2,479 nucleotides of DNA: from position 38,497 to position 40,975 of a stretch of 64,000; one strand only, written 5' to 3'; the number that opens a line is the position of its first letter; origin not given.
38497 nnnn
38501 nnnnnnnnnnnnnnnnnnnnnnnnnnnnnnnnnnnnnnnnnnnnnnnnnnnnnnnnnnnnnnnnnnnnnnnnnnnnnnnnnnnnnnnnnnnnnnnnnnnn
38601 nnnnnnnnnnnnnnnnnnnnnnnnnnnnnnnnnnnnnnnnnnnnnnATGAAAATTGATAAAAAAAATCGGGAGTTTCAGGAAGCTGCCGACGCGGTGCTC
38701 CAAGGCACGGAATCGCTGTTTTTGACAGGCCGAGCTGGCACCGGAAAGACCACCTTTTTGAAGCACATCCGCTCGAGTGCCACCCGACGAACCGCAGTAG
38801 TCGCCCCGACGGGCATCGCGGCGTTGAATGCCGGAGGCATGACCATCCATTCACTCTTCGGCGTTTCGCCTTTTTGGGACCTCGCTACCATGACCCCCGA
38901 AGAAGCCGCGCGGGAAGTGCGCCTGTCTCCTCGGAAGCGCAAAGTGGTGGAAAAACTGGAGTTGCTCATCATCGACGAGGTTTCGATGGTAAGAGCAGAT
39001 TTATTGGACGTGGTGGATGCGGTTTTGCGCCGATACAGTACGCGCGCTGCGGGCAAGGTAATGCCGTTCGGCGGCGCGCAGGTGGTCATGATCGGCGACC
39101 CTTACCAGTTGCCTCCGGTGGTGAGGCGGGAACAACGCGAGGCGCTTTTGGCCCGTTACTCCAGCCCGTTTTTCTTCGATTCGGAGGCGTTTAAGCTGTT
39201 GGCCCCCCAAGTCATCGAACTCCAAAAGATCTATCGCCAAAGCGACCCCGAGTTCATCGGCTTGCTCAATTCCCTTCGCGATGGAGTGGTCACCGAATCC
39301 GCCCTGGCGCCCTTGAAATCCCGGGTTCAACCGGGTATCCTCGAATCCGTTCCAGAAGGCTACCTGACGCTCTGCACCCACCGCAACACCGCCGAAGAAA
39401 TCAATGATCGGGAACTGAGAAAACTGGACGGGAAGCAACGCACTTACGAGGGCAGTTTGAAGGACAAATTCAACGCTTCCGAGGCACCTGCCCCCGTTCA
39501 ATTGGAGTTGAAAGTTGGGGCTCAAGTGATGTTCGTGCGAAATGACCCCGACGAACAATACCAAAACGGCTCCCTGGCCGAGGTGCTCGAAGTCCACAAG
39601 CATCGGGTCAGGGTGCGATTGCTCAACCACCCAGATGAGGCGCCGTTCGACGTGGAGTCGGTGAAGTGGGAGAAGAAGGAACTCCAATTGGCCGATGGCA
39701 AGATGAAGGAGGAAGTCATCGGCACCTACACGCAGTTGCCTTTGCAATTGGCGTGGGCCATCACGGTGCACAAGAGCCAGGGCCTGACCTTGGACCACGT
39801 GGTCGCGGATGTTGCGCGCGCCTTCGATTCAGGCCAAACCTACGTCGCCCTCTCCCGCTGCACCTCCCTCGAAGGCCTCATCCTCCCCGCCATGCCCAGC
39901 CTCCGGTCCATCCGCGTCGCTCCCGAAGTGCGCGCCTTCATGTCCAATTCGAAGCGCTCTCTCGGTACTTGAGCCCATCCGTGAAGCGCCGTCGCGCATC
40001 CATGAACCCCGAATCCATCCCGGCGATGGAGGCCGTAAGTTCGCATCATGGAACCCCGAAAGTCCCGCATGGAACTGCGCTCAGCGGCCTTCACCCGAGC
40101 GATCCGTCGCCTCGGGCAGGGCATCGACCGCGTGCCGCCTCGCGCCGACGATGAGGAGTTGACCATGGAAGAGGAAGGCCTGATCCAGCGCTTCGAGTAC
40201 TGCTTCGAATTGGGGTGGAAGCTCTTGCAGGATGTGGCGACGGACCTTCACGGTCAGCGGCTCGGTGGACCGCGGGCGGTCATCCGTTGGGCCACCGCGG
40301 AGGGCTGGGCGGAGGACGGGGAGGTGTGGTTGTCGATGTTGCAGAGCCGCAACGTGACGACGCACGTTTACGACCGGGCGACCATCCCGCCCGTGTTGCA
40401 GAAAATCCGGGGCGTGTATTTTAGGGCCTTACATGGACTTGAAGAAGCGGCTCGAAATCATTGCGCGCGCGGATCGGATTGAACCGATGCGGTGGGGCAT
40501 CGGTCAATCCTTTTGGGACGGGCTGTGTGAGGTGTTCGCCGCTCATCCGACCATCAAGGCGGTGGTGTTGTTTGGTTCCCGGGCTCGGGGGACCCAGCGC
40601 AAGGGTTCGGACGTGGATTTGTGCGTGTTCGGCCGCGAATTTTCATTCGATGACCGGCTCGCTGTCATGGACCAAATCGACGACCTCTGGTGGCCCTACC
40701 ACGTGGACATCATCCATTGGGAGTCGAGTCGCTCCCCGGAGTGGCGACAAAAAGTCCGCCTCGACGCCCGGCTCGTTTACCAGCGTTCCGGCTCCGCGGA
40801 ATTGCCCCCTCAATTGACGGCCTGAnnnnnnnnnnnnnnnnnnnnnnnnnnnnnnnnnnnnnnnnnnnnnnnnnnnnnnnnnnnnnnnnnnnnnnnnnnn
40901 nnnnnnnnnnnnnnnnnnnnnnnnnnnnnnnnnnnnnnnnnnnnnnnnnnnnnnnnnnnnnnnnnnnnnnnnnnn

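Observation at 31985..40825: AT-richer ~8.8-kb island with three accessory helicases, a DprA/SLOG protein, a TPR-cold-shock protein and a HEPN/MNT pair: candidate composite anti-phage or conflict system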

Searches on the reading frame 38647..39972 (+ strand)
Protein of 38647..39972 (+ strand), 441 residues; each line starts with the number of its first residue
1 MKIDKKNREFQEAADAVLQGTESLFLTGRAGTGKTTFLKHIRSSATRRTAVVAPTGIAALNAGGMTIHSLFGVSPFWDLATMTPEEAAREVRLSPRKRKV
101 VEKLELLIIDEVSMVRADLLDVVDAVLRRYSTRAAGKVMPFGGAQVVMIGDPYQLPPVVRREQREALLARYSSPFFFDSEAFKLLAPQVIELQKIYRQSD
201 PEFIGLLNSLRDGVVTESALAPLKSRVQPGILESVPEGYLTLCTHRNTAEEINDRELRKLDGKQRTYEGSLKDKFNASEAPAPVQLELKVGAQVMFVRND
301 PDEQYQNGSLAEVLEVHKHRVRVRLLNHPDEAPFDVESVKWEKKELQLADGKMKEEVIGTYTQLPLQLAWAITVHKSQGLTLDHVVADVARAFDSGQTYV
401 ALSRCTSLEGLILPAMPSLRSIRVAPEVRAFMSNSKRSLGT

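Call 5: search_protein_families(library=pfam, proteins=[window:38647-39972:+], max_evalue=0.01)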
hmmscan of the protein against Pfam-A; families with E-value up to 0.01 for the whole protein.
window:38647-39972:+ (441 aa): 15 families
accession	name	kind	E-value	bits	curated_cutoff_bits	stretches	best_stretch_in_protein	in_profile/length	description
PF05970.20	PIF1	-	1.9e-30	106.5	25.9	1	10-217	10-219/223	PIF1-like helicase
PF13604.12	AAA_30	-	3.4e-17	63.3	27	1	11-222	7-179/191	AAA domain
PF13245.12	AAA_19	-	5.1e-13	49.8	25.1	1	20-159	10-133/134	AAA domain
PF13191.12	AAA_16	-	1.6e-06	29.1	32.6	1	9-83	11-73/167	AAA ATPase domain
PF01443.25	Viral_helicase1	-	1.8e-05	25.1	21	0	350-407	161-222/228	Viral superfamily 1 RNA helicase core domain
PF13538.12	UvrD_C_2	-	3.2e-05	24.2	27.4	1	368-404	1-44/52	UvrD-like helicase C-terminal domain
PF13086.12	AAA_11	-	3.6e-05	24.1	27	0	141-159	236-254/257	AAA domain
PF13401.12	AAA_22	-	0.00011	22.9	27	1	21-121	5-102/130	AAA domain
PF02689.20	Herpes_Helicase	-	0.00013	20.6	27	1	370-417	731-780/808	Helicase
PF21530.3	Pif1_2B_dom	-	0.00051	20.1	23.9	1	281-299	11-29/47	DNA helicase Pif1, 2B domain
PF00270.35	DEAD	-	0.00089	19.5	26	0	15-127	9-142/167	DEAD/DEAH box helicase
PF02367.23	TsaE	-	0.0011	19.3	26.6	1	8-55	8-55/128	Threonylcarbamoyl adenosine biosynthesis protein TsaE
PF07728.20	AAA_5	-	0.0018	18.7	22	0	24-127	2-90/139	AAA domain (dynein-related subfamily)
PF00158.32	Sigma54_activat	-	0.0024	18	20.2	1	5-73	6-73/168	Sigma-54 interaction domain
PF25199.1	nSTAND_NTPase5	-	0.0033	17.7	34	0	17-46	37-66/145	Novel STAND NTPase 5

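Call 6: search_protein_families(library=padloc, proteins=[window:38647-39972:+], max_evalue=0.01)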
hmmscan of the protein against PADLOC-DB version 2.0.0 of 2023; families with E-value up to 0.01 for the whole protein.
window:38647-39972:+ (441 aa): 14 families
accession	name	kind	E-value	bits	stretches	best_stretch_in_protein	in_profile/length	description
PDLC04476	PDC-M16A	-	2.1e-19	67.4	1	22-325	24-334/691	-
PDLC05065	PDC-S68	-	7.7e-18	61.7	2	11-158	610-745/1221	-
PDLC04475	PDC-M16A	-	2.4e-16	57.4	1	9-352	18-369/721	-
PDLC05064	PDC-S68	-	1.8e-14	50.4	2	24-158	702-824/1273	-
PDLC01148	RecD_like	-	9.3e-14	48.6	2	22-161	329-448/719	RecD/Tra ATPase fused to N-terminal HHH domain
PDLC01734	typeIV_RecD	-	2.1e-13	47.5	1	13-158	346-476/763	RecD_0_IVD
PDLC05066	PDC-S68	-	1.6e-11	41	1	25-158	597-721/1202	-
PDLC05035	PDC-S53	-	1.8e-09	34.3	2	14-155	503-615/900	-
PDLC04472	PDC-M16A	-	4.6e-07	26.5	1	22-319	241-543/930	-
PDLC04474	PDC-M16A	-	6.6e-07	26.1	1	19-158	233-378/917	-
PDLC03920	MkoA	-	0.00018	17.9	1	143-169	815-841/1112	-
PDLC04140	mad8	-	0.0021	15.6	1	8-48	14-54/314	mads_8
PDLC00268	PtuA1|PtuA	-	0.005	14.3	1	2-44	7-48/411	AAA ATPase domain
PDLC00122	GajB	-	0.0053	13.7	0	364-402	418-461/502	UrvD helicase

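Call 18: find_encoding_contigs(protein=window:38647-39972:+, flank=10000, max_places=10)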
Protein window:38647-39972:+ (441 aa): 2 contigs read that carry it; 1 place shown.
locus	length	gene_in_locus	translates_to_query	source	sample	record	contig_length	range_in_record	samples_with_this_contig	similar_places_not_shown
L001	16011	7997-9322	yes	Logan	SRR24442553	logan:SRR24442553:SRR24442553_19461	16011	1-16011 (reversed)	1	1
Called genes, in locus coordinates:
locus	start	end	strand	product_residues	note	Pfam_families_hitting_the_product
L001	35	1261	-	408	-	PF14307:Glyco_tran_WbsX (faint), PF16317:Glyco_hydro_99 (weak)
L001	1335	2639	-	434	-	PF00515:TPR_1 (faint), PF07719:TPR_2 (faint), PF13428:TPR_14 (faint), PF13432:TPR_16 (faint), PF25063:ARM_TT21_C (weak), PF13176:TPR_7 (faint), PF14559:TPR_19 (weak), PF22860:DUF7017, +1 more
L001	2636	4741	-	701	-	PF02562:PhoH (faint), PF05970:PIF1, PF13604:AAA_30, PF01443:Viral_helicase1 (faint), PF13245:AAA_19, PF13538:UvrD_C_2, PF22721:TBP-TOTE (weak)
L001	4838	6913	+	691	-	PF04851:ResIII (weak), PF00270:DEAD, PF00271:Helicase_C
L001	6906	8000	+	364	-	PF02481:DNA_processg_A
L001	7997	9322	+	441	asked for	PF05970:PIF1, PF13191:AAA_16 (weak), PF13245:AAA_19, PF13604:AAA_30, PF01443:Viral_helicase1 (faint)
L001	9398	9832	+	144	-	PF08780:NTase_sub_bind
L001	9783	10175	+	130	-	PF01909:NTP_transf_2, PF18765:Polbeta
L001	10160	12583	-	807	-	PF22666:Glyco_hydro_2_N2, PF17753:Ig_mannosidase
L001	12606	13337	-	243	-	-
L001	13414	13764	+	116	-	-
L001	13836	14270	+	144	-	-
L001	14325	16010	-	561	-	?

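Call 19: find_homologous_proteins(query=window:38647-39972:+, max_evalue=1e-20)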
Query window:38647-39972:+ (441 aa): 8000 proteins with E <= 1e-20 among 8000 candidates; the best 120 are listed.
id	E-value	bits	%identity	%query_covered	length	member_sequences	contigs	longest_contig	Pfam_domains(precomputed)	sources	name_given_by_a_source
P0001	5.0e-283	956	99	100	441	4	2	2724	PF05970.21,PF01443.25,PF13604.13,PF13245.13,PF13191.13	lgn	-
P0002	6.7e-205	699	72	99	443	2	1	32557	PF05970.21,PF01443.25,PF13604.13,PF13245.13,PF13401.13,PF13191.13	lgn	-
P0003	1.3e-204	698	73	99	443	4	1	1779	PF05970.21,PF01443.25,PF13604.13,PF13245.13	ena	-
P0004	5.3e-159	548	59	98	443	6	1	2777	PF05970.21,PF13604.13,PF13245.13,PF13401.13,PF13191.13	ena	-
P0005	5.9e-158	544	59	98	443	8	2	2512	PF05970.21,PF13604.13,PF13245.13,PF13401.13,PF02689.21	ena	-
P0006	2.3e-155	536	58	98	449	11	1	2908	PF13086.13,PF05970.21,PF13604.13,PF13245.13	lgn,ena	-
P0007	7.6e-115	402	47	99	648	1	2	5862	PF13538.13,PF05970.21,PF13604.13,PF13245.13,PF13401.13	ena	-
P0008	6.1e-110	386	46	98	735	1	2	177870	PF05970.21,PF13604.13,PF13245.13,PF14493.13,PF13401.13,PF02689.21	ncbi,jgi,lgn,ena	jgi:hypothetical protein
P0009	8.5e-110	385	45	98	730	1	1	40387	PF05970.21,PF13604.13,PF13245.13,PF14493.13,PF13401.13,PF02689.21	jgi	jgi:nucleoside-triphosphatase THEP1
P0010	7.1e-109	382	46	98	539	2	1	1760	PF05970.21,PF01443.25,PF13604.13,PF13245.13,PF13401.13,PF02689.21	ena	-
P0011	1.3e-108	382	47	98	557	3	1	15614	PF13538.13,PF05970.21,PF13604.13,PF13245.13,PF13401.13,PF02689.21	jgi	jgi:hypothetical protein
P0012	2.4e-108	381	46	99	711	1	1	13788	PF05970.21,PF01443.25,PF13604.13,PF00570.29,PF13245.13,PF18335.8,PF13401.13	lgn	-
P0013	2.6e-108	381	45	100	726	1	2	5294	PF05970.21,PF13604.13,PF13245.13,PF14493.13,PF13401.13,PF02689.21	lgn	-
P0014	4.1e-108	380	45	96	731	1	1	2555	PF05970.21,PF13604.13,PF13245.13,PF14493.13,PF13401.13,PF02689.21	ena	-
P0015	2.0e-107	378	46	94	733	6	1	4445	PF05970.21,PF13604.13,PF13245.13,PF14493.13,PF13401.13,PF02689.21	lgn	-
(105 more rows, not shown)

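Call 20: find_encoding_contigs(protein=P0002, flank=10000, max_places=4)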
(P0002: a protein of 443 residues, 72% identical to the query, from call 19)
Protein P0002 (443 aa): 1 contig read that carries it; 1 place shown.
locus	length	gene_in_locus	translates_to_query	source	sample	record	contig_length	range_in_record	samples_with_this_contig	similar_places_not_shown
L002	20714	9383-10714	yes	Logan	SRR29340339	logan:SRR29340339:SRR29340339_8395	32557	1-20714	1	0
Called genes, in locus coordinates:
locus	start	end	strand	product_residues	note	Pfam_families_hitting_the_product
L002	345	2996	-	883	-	PF05658:YadA_head (weak), PF09603:Fib_succ_major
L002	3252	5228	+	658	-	PF00535:Glycos_transf_2 (faint), PF13641:Glyco_tranf_2_3 (faint), PF13632:Glyco_trans_2_3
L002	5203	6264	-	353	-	-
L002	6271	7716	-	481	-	PF03062:MBOAT, PF13813:MBOAT_2 (weak)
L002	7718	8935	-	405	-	-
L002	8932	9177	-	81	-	-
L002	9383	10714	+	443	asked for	PF05970:PIF1, PF13191:AAA_16 (faint), PF13245:AAA_19, PF13604:AAA_30, PF01443:Viral_helicase1 (faint), PF13401:AAA_22 (weak)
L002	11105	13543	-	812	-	PF22666:Glyco_hydro_2_N2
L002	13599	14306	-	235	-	-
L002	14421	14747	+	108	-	-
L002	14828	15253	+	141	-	-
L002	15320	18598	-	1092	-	PF13574:Reprolysin_2, PF13583:Reprolysin_4, PF13688:Reprolysin_5, PF13582:Reprolysin_3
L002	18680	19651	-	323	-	PF00487:FA_desaturase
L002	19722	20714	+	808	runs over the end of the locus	PF07715:Plug, PF00593:TonB_dep_Rec_b-barrel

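Call 21: find_encoding_contigs(protein=P0006, flank=10000, max_places=4)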
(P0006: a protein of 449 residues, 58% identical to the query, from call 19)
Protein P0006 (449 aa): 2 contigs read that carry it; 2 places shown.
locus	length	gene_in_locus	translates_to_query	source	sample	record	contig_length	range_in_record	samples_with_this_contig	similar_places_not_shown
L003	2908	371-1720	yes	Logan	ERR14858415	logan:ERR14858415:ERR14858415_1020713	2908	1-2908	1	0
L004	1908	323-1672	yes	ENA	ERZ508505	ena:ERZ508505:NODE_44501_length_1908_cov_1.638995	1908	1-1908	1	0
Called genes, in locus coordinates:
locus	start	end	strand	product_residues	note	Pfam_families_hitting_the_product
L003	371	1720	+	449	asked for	PF05970:PIF1, PF13086:AAA_11 (faint), PF13245:AAA_19, PF13604:AAA_30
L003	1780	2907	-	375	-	?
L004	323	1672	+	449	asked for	PF05970:PIF1, PF13086:AAA_11 (faint), PF13245:AAA_19, PF13604:AAA_30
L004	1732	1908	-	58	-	?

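Call 52: list_cluster_members(proteins=[P0121, window:38647-39972:+, window:31985-33289:-])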
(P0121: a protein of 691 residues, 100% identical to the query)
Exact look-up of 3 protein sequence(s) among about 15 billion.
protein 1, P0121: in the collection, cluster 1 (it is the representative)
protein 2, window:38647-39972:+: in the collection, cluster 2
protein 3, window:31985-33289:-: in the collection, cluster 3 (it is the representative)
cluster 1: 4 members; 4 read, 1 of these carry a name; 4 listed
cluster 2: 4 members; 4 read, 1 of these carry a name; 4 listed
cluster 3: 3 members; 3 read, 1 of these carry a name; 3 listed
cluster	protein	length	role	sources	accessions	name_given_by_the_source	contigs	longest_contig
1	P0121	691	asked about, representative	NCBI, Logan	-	-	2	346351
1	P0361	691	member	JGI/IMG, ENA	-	ATP-dependent DNA helicase RecQ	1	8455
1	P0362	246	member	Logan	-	-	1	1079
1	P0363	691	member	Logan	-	-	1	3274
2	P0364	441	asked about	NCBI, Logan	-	-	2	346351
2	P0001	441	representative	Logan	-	-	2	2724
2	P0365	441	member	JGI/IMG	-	ATP-dependent exoDNAse (exonuclease V) alpha subunit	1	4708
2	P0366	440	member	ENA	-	-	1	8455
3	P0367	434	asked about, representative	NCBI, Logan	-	-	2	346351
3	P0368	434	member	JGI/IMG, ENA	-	tetratricopeptide (TPR) repeat protein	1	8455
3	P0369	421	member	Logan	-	-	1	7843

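Call 75: search_protein_families(library=ncbifam, proteins=[window:38647-39972:+], max_evalue=0.00001)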
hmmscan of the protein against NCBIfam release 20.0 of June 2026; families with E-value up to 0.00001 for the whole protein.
window:38647-39972:+ (441 aa): 5 families
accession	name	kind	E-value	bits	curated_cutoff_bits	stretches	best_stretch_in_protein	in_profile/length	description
TIGR01448.2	helicase_RecD2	equivalog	2.8e-19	68.8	500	2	21-158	331-450/713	SF1B family DNA helicase RecD2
TIGR02768.1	TraA_Ti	equivalog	1.8e-16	59.6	590.45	1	282-404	609-706/751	Ti-type conjugative transfer relaxase TraA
TIGR01447.1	recD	equivalog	7.5e-13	47.9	310.15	1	11-163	153-309/597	exodeoxyribonuclease V subunit alpha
NF010464.0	PRK13889.1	subfamily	5.3e-12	44.5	1015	1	289-404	602-692/992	conjugal transfer relaxase TraA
NF010402.0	PRK13826.1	subfamily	1.1e-09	36.8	1317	0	288-405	634-729/1102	Dtr system oriT relaxase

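Call 84: find_encoding_contigs(protein=P0003, flank=10000, max_places=4)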
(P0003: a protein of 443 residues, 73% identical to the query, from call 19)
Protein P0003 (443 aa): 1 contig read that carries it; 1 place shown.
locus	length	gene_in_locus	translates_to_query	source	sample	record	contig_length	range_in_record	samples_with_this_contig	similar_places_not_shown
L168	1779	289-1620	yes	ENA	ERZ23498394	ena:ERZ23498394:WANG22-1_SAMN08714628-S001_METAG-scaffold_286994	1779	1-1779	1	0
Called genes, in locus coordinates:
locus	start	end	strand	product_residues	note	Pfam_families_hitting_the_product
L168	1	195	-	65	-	?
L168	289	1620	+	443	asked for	PF05970:PIF1, PF13245:AAA_19, PF13604:AAA_30, PF01443:Viral_helicase1 (faint)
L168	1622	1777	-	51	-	?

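Call 86: find_encoding_contigs(protein=P0004, flank=10000, max_places=4)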
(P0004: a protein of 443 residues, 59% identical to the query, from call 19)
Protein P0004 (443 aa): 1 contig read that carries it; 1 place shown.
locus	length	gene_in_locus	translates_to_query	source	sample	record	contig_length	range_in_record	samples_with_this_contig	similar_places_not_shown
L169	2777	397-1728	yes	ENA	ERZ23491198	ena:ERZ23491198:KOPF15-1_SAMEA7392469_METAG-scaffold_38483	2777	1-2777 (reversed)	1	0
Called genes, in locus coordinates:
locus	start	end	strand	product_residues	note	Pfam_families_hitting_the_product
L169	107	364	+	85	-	-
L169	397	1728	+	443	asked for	PF05970:PIF1, PF13191:AAA_16 (faint), PF13245:AAA_19, PF13604:AAA_30, PF13401:AAA_22 (weak)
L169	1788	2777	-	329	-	?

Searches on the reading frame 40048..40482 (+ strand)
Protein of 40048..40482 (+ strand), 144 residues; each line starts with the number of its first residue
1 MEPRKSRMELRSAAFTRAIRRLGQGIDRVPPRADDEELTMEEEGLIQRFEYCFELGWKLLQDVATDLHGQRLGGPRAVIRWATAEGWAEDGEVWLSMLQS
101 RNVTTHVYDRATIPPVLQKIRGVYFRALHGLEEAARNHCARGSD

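Call 5: search_protein_families(library=pfam, proteins=[window:40048-40482:+], max_evalue=0.01)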
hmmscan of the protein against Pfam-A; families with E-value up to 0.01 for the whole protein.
window:40048-40482:+ (144 aa): 1 family
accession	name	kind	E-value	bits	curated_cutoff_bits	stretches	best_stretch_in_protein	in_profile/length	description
PF08780.16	NTase_sub_bind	-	3.6e-26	92.1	31.8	1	13-133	4-122/126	Nucleotidyltransferase substrate binding protein like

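Call 6: search_protein_families(library=padloc, proteins=[window:40048-40482:+], max_evalue=0.01)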
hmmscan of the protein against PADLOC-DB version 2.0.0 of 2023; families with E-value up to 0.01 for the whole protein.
window:40048-40482:+ (144 aa): 0 families

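Call 75: search_protein_families(library=ncbifam, proteins=[window:40048-40482:+], max_evalue=0.00001)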
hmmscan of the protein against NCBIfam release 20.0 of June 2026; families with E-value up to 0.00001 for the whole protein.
window:40048-40482:+ (144 aa): 1 family
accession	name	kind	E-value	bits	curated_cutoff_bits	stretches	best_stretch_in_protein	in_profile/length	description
TIGR01987.1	HI0074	subfamily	3.9e-19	68.9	55.8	1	42-133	27-119/123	HI0074 family nucleotidyltransferase substrate-binding subunit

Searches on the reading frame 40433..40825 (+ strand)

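Call 5: search_protein_families(library=pfam, proteins=[window:40433-40825:+], max_evalue=0.01)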
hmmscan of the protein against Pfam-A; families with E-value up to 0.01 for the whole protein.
window:40433-40825:+ (130 aa): 3 families
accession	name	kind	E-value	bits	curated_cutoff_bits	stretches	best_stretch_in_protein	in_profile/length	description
PF18765.7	Polbeta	-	5.3e-17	62.2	26.9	1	33-119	5-91/93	Polymerase beta, Nucleotidyltransferase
PF01909.29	NTP_transf_2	-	6.6e-13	49.3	21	1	36-101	13-79/93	Nucleotidyltransferase domain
PF22600.2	MTPAP-like_central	-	0.0015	19.1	27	1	39-69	38-67/139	Poly(A) RNA polymerase, mitochondrial-like, central palm domain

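Call 6: search_protein_families(library=padloc, proteins=[window:40433-40825:+], max_evalue=0.01)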
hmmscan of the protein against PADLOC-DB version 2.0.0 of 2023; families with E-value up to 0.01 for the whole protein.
window:40433-40825:+ (130 aa): 9 families
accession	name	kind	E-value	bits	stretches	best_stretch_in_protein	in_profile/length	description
PDLC04904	PDC-S09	-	3.3e-09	34.9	1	36-113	20-96/104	-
PDLC04907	PDC-S09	-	1.2e-08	33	1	32-69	18-55/114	-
PDLC04906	PDC-S09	-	3.9e-08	31.6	1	40-110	23-93/98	-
PDLC04368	PDC-M05A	-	2.7e-07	28.6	1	38-82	104-148/201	-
PDLC04903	PDC-S09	-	4.9e-07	28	1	40-65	25-50/108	-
PDLC04902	PDC-S09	-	9.3e-07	27.1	1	37-113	17-93/97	-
PDLC04905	PDC-S09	-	0.00016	20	1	40-117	20-100/101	-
PDLC04369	PDC-M05A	-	0.00028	18.6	1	40-71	102-133/201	-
PDLC04372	PDC-M05A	-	0.00035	18.9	1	39-83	74-118/167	-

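Call 75: search_protein_families(library=ncbifam, proteins=[window:40433-40825:+], max_evalue=0.00001)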
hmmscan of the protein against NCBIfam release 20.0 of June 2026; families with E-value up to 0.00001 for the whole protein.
window:40433-40825:+ (130 aa): 1 family
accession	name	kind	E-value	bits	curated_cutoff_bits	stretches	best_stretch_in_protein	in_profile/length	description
NF047752.1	MntA_antitoxin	equivalog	7.9e-14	51.4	60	1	36-119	2-84/106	type VII toxin-antitoxin system MntA family adenylyltransferase antitoxin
